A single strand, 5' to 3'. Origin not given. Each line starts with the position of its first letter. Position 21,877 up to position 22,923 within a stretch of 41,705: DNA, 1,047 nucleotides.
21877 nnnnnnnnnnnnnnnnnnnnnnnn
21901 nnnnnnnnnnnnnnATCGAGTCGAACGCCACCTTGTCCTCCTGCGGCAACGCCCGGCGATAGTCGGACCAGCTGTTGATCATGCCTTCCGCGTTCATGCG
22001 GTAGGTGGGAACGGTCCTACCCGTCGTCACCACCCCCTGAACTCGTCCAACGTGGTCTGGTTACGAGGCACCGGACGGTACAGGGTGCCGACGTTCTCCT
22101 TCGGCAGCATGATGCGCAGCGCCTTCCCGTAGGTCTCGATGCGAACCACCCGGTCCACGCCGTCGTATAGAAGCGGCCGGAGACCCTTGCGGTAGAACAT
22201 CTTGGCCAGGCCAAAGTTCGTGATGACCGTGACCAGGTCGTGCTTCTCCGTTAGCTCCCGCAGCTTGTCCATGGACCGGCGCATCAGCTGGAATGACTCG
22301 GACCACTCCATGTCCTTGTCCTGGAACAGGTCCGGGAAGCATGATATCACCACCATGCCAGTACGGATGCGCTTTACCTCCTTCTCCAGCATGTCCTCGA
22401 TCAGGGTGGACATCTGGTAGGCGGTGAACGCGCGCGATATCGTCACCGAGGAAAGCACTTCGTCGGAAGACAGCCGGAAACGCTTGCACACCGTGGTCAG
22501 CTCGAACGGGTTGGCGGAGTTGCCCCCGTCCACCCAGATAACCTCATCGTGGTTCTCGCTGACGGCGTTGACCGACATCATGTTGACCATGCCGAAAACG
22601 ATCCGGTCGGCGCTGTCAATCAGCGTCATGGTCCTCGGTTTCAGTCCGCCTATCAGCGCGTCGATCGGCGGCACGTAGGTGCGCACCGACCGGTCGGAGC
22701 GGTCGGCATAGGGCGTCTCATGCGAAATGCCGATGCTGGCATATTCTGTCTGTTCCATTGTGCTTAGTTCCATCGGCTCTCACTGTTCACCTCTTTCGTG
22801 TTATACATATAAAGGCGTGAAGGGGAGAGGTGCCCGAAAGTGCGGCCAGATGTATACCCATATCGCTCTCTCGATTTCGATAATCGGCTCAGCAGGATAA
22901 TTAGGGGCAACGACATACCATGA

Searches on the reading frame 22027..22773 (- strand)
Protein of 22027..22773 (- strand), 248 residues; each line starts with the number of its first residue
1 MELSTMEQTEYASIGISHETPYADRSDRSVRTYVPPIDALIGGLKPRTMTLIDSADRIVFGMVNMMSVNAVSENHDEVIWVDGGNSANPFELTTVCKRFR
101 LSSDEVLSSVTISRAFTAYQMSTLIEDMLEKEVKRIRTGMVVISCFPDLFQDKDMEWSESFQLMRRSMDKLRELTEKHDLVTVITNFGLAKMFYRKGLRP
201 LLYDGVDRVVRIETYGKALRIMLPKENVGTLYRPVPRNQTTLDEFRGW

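Call 53: search_protein_families(library=pfam, proteins=[window:22027-22773:-], max_evalue=0.00001)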
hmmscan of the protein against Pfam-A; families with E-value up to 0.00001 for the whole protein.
window:22027-22773:- (248 aa): 1 family
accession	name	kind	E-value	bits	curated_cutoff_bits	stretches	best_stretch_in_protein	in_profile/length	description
PF08423.17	Rad51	-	3.7e-08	33.4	22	1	76-190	61-177/244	Rad51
